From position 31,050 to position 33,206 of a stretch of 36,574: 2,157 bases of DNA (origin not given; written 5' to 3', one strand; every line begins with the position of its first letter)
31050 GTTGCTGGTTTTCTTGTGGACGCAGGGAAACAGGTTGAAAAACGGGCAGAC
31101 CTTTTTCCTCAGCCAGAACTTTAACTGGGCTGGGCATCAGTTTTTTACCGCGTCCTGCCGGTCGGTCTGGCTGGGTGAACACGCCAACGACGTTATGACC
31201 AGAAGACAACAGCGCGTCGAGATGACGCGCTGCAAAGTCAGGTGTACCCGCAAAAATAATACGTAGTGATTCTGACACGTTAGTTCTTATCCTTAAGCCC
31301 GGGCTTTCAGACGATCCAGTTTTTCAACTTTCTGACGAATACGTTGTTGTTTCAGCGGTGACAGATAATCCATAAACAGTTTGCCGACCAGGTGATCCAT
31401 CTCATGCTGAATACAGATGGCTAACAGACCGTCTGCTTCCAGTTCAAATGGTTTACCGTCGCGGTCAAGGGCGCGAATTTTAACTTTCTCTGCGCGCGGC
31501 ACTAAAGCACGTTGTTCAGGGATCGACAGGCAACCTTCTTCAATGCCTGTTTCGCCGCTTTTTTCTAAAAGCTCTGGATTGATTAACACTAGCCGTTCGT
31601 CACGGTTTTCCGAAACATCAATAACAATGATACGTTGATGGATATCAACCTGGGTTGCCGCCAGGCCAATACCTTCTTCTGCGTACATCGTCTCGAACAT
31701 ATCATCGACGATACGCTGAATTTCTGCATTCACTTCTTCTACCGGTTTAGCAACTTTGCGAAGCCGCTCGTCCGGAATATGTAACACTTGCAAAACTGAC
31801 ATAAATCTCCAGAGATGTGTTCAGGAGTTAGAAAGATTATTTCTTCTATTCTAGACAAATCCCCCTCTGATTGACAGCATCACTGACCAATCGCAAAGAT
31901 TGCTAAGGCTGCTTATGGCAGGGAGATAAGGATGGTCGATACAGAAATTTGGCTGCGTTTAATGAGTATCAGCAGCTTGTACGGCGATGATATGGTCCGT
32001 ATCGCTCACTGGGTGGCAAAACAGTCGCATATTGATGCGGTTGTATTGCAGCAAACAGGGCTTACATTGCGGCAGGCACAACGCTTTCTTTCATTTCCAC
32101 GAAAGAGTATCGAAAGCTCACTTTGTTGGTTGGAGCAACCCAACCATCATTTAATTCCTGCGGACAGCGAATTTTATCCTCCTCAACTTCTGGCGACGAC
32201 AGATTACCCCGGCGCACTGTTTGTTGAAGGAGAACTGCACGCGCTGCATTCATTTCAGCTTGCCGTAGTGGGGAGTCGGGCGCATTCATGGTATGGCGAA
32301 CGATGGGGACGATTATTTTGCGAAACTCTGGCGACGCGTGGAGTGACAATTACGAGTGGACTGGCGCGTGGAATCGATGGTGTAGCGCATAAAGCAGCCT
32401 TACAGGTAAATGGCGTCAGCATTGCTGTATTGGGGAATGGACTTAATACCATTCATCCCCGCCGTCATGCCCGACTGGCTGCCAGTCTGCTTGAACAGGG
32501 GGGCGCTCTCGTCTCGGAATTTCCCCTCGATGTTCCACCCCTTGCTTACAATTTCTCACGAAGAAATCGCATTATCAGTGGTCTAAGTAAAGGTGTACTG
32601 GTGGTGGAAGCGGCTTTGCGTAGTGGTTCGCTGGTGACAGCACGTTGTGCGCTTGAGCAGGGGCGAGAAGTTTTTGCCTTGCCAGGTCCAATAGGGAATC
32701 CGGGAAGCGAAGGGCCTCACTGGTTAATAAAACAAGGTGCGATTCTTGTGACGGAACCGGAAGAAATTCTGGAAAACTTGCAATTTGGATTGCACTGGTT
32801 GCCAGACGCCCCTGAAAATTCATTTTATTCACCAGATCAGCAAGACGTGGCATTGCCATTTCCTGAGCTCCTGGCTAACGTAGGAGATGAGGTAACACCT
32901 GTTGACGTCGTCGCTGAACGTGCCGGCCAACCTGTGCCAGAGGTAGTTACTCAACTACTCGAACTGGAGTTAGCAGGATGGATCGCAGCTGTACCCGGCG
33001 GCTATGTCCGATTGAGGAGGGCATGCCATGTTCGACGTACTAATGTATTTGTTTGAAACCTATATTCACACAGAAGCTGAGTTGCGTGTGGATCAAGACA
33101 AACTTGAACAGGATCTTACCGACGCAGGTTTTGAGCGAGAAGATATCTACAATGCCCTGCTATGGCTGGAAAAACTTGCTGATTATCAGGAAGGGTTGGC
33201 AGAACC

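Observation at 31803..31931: Divergent def and dprA control region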

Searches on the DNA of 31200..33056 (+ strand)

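Call 3: search_dna_similar(query=window:31293-33056:+, collection=ecoli_genomes, mode=near, max_rows=8)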
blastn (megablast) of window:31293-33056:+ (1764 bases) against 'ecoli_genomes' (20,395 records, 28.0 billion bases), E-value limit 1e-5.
Records with a match: 5765; places in all: 5775; records where one place covers at least 80% of the query: 5426.
Genomes with a match: 5426 of 5426; with a place that covers at least 80% of the query: 5426. Places per genome that has any: lowest 1, median 1, highest 3. On chromosomes: 5430 places; on plasmids: 345.
Best place of each record, by identity: >=99% 1557; 95-99% 4208.
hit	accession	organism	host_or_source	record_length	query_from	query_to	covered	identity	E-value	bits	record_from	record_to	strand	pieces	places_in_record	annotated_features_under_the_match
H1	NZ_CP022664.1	Escherichia coli strain FORC 064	cucumber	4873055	1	1764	100%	99.9%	0e+0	3253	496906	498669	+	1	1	dprA: DNA-protecting protein DprA | def: peptide deformylase | smg: DUF494 family protein Smg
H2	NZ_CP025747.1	Escherichia coli strain ML35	missing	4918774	1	1764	100%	99.9%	0e+0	3253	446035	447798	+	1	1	dprA: DNA-protecting protein DprA | def: peptide deformylase | smg: DUF494 family protein Smg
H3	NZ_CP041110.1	Escherichia coli strain ECCTRSRTH03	Swine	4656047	1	1764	100%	99.9%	0e+0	3253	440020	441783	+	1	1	dprA: DNA-protecting protein DprA | def: peptide deformylase | smg: DUF494 family protein Smg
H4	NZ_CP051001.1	Escherichia coli O157:H16 str. 98-3133 strain 98-3133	missing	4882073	1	1764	100%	99.9%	0e+0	3253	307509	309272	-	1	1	dprA: DNA-protecting protein DprA | def: peptide deformylase | smg: DUF494 family protein Smg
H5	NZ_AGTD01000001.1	Escherichia coli UMNF18 strain UMNF18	porcine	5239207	1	1764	100%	99.9%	0e+0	3253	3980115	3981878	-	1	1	dprA: DNA-protecting protein DprA | def: peptide deformylase | smg: DUF494 family protein Smg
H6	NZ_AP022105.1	Escherichia coli strain WP5-S17-ESBL-10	-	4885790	1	1764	100%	99.9%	0e+0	3253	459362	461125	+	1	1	dprA: DNA-protecting protein DprA | def: peptide deformylase | smg: DUF494 family protein Smg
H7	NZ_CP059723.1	Escherichia coli strain BUCT2930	Paguma larvata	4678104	1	1764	100%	99.9%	0e+0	3253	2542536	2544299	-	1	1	dprA: DNA-protecting protein DprA | def: peptide deformylase | smg: DUF494 family protein Smg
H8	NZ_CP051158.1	Escherichia coli strain 17MR471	missing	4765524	1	1764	100%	99.9%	0e+0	3253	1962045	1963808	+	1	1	dprA: DNA-protecting protein DprA | def: peptide deformylase | smg: DUF494 family protein Smg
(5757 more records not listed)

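Call 5: get_annotated_region(hit=H1, flank=4000)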
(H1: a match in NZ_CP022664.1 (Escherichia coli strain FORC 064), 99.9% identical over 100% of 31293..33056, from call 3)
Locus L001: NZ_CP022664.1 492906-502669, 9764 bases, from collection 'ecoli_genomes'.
description: Escherichia coli strain FORC 064 chromosome, complete genome
organism: Escherichia coli strain FORC 064 (NCBI taxid 562)
replicon: chromosome; assembly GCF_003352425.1
host: -; source: cucumber; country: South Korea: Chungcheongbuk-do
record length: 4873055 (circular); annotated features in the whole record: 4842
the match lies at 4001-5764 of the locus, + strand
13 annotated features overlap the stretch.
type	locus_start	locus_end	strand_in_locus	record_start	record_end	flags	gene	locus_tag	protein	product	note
CDS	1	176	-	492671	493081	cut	mscL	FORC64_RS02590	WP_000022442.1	large-conductance mechanosensitive channel protein MscL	-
CDS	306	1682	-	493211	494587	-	trkA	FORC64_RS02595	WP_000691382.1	Trk system potassium transporter TrkA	-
CDS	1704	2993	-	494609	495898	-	rsmB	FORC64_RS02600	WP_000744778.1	16S rRNA (cytosine(967)-C(5))-methyltransferase RsmB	-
CDS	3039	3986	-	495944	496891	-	fmt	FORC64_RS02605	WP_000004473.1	methionyl-tRNA formyltransferase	-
CDS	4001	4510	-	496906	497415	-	def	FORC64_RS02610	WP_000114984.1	peptide deformylase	-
CDS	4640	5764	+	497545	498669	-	dprA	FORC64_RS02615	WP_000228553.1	DNA-protecting protein DprA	-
CDS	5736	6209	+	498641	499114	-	smg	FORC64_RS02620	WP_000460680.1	DUF494 family protein Smg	-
CDS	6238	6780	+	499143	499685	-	yrdD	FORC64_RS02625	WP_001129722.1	DNA topoisomerase family protein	-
CDS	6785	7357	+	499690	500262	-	tsaC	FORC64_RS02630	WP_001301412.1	L-threonylcarbamoyladenylate synthase type 1 TsaC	-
CDS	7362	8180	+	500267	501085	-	aroE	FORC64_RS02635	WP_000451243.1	shikimate dehydrogenase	-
CDS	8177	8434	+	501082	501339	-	yrdB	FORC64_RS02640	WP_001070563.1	DUF1488 domain-containing protein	-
CDS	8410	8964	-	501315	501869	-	yrdA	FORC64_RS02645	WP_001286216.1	gamma carbonic anhydrase family protein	-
rRNA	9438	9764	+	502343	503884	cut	-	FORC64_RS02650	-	16S ribosomal RNA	-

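Call 47: search_rna_families(source=window, start=31200, end=32400, threshold=evalue, max_evalue=1)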
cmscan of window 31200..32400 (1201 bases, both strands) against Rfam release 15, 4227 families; matches with E-value up to 1: 0.
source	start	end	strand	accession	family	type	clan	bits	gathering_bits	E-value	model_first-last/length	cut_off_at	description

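Call 59: search_dna_similar(query=window:31803-31931:+, collection=ecoli_genomes, mode=near, rows=spread, max_rows=12)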
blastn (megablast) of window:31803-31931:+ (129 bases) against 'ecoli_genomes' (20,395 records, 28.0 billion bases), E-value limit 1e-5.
Records with a match: 5743; places in all: 5751; records where one place covers at least 80% of the query: 5539.
Genomes with a match: 5426 of 5426; with a place that covers at least 80% of the query: 5426. Places per genome that has any: lowest 1, median 1, highest 3. On chromosomes: 5430 places; on plasmids: 321.
Best place of each record, by identity: >=99% 5697; 95-99% 46.
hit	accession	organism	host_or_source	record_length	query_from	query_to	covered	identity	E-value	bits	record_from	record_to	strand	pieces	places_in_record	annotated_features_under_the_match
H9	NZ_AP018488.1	Escherichia coli O157:H7 strain PV15-279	Homo sapiens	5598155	1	129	100%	100.0%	2e-60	239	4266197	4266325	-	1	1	none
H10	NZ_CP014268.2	Escherichia coli B strain C2566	laboratory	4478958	1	129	100%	100.0%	2e-60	239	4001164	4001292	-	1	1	none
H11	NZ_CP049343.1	Escherichia coli strain UMB200201_11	Homo sapiens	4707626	1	129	100%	100.0%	2e-60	239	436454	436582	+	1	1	none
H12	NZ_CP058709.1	Escherichia coli strain S163-2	Manis javanica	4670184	1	129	100%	100.0%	2e-60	239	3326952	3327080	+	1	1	none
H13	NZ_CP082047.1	Escherichia coli strain MS21199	Homo sapiens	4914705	1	129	100%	100.0%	2e-60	239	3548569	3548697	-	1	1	none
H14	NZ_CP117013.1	Escherichia coli strain MLI114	Homo sapiens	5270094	1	129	100%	100.0%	2e-60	239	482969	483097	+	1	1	none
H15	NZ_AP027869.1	Escherichia coli strain 2018-01-1CC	Homo sapiens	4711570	1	129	100%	100.0%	2e-60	239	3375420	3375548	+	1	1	none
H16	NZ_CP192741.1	Escherichia coli strain TUM22764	Laboratory developed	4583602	1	129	100%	100.0%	2e-60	239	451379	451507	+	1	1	none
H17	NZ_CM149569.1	Escherichia coli strain MEI3O-23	Soil surface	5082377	1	129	100%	100.0%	2e-60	239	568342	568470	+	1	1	none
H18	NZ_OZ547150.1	Escherichia coli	Homo sapiens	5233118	1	129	100%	100.0%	2e-60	239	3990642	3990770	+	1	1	none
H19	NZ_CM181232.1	Escherichia coli strain ECKH-257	Homo sapiens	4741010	1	129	100%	100.0%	2e-60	239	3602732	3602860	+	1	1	none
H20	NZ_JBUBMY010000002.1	Escherichia coli strain N66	Homo sapiens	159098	1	46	36%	97.8%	2e-12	81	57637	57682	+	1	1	none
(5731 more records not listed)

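Call 60: get_annotated_region(hit=H20, flank=3000)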
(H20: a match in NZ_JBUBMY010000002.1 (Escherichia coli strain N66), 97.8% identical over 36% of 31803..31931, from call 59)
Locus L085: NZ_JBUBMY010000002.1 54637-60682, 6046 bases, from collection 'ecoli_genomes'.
description: Escherichia coli strain N66 plasmid pN66a, whole genome shotgun sequence
organism: Escherichia coli strain N66 (NCBI taxid 562)
replicon: plasmid pN66a; assembly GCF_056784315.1
host: Homo sapiens; source: CSF; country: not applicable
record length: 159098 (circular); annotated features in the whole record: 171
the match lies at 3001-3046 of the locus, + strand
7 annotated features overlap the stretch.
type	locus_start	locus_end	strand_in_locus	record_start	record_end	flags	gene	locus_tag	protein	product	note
CDS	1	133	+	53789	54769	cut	-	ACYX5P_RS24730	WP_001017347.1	flavin-containing monooxygenase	-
CDS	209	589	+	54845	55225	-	tnpA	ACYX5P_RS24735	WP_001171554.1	IS66-like element accessory protein TnpA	-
CDS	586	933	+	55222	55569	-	tnpB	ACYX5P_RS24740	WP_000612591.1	IS66 family insertion sequence element accessory protein TnpB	TnpB, as the term is used for proteins encoded by IS66 family insertion elements, is considered an accessory protein, ...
CDS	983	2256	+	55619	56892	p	tnpC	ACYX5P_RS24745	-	IS66 family transposase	frameshifted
CDS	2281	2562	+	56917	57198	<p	-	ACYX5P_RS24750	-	recombinase family protein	incomplete; partial in the middle of a contig; missing N-terminus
CDS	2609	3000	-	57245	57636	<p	def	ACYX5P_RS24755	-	peptide deformylase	frameshifted; incomplete; partial in the middle of a contig; missing C-terminus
CDS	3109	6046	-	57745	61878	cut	tsh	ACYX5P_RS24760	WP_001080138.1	temperature-sensitive protease autotransporter hemagglutinin Tsh/Hbp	-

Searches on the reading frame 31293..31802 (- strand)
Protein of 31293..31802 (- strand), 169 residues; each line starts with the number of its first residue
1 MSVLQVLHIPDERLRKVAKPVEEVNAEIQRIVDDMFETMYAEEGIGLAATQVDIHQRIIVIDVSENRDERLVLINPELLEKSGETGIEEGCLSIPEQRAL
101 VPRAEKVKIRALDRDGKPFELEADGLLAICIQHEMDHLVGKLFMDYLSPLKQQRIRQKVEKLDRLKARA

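Call 32: find_related_loci(query=window:31293-31802:-, collection=genome_contigs, flank=2000)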
Query window:31293-31802:- (169 aa) in genome_contigs; peptide patterns used: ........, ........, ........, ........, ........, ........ (x = any residue, [..] = any of these).
600 stretches matched a pattern (row limit reached: there are more); 599 encode a relative of the query (tblastn E <= 1e-3); the best 80 are kept; 80 distinct loci.
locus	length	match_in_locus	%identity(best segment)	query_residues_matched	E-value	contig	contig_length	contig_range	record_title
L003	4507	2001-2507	100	1-169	1e-109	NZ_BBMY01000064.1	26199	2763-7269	Escherichia albertii NBRC 107761 = DSM 17582 strain NBRC 107761, whole genome shotgun sequence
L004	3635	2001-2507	96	1-169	5e-106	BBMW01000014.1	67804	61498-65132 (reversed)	Citrobacter werkmanii NBRC 105721 DNA, contig: CIWKM14, whole genome shotgun sequence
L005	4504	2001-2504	96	1-168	5e-105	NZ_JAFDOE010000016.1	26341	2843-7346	Citrobacter sp. FP75 contig16, whole genome shotgun sequence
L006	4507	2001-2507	95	1-169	5e-105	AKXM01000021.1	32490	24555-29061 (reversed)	Enterobacter sp. Ag1 Contig22, whole genome shotgun sequence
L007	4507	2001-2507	94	1-169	4e-104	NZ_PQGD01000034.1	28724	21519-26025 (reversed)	Superficieibacter electus strain BP-1 NODE_34_length_28724_cov_41.3396, whole genome shotgun sequence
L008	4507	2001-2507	95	1-169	5e-104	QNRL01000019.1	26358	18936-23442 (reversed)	Pseudocitrobacter faecalis strain DSM 27453 Ga0244571_119, whole genome shotgun sequence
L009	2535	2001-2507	92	1-169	6e-105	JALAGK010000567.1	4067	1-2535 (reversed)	MAG: Enterobacteriaceae bacterium isolate bran_bin.7 k141_198955, whole genome shotgun sequence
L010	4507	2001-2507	93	1-169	9e-103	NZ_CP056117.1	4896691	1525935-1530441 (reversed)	Enterobacter cloacae strain DSM 26481 chromosome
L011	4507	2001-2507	93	1-169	8e-103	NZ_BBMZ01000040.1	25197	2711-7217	Pseudescherichia vulneris NBRC 102420, whole genome shotgun sequence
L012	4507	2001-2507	92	1-169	3e-102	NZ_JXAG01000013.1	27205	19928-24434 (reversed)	Enterobacter sp. Bisph1 contig013, whole genome shotgun sequence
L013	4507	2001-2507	92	1-169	5e-102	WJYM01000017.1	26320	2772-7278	Enterobacteriaceae bacterium RIT691 17, whole genome shotgun sequence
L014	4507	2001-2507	92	1-169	4e-101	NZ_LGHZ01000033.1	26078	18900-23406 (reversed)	Kluyvera genomosp. 1 strain L2 contig33, whole genome shotgun sequence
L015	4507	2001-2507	91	1-169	3e-100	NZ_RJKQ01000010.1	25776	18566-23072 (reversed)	Enterobacter sp. BIGb0383 Ga0304806_110, whole genome shotgun sequence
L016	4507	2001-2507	89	1-169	6e-100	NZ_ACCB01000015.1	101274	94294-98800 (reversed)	Yersinia aldovae ATCC 35236 contig00361, whole genome shotgun sequence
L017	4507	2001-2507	89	1-169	6e-100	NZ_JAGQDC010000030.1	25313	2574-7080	Serratia silvae strain Arafor3 NODE_30_covk_46.492273_covr_97.70861, whole genome shotgun sequence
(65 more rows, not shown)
